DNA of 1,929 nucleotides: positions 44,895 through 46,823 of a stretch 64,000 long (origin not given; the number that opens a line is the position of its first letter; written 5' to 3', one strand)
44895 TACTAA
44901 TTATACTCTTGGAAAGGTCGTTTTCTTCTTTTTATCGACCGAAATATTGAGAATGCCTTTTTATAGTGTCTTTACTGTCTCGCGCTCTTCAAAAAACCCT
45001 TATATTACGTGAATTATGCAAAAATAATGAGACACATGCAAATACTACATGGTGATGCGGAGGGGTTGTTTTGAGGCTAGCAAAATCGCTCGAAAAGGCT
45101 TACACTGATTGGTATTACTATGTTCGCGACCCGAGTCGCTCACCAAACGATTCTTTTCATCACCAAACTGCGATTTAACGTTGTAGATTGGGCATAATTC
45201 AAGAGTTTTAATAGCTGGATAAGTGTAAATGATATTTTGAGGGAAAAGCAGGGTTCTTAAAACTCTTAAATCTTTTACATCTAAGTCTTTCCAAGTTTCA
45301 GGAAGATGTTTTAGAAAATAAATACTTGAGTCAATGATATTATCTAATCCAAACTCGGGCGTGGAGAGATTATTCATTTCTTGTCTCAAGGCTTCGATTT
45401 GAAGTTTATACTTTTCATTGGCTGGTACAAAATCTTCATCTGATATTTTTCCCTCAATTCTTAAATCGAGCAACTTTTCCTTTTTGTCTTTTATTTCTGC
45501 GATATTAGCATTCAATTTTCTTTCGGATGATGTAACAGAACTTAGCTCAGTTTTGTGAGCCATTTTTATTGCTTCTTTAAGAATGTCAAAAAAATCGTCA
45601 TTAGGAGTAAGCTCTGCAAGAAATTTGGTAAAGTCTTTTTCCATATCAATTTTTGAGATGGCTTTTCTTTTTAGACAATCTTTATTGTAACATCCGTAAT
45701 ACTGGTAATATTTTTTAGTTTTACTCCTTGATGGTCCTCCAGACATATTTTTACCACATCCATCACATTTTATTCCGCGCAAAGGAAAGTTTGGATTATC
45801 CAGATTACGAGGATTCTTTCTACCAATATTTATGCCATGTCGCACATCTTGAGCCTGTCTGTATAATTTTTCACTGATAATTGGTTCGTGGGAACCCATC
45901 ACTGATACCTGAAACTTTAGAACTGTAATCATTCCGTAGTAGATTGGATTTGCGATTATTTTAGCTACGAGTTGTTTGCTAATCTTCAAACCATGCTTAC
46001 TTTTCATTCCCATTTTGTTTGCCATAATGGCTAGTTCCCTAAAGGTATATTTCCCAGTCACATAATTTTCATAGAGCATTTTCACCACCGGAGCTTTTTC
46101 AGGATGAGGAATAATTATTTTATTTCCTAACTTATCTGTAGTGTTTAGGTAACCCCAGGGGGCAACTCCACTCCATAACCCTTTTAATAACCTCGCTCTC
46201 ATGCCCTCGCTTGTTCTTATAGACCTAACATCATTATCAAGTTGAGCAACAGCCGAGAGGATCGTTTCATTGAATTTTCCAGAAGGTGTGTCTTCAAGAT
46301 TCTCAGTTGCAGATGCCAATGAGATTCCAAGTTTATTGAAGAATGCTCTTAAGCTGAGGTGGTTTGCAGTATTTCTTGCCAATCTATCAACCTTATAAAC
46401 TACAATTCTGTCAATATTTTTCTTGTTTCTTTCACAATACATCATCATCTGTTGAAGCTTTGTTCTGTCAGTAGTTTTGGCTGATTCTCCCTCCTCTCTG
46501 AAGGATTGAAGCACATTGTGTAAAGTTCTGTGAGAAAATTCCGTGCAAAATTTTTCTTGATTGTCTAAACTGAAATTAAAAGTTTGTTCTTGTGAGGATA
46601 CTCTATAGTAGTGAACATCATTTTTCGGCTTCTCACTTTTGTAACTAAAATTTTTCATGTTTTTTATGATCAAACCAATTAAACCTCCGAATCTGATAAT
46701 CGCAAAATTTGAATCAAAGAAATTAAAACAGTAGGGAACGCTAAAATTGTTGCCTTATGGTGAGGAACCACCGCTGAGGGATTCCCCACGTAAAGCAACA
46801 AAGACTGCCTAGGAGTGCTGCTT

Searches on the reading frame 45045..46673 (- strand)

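Call 25: search_protein_families(library=pfam, proteins=[window:45045-46673:-], max_evalue=0.001)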
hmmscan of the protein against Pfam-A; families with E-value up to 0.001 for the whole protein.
window:45045-46673:- (542 aa): 2 families
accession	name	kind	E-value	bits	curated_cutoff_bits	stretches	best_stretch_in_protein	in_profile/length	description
PF00239.26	Resolvase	-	1.3e-29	103.6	23.3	1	21-165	3-143/145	Resolvase, N terminal domain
PF07508.19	Recombinase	-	1.9e-14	54.2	21.1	1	191-278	1-99/102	Recombinase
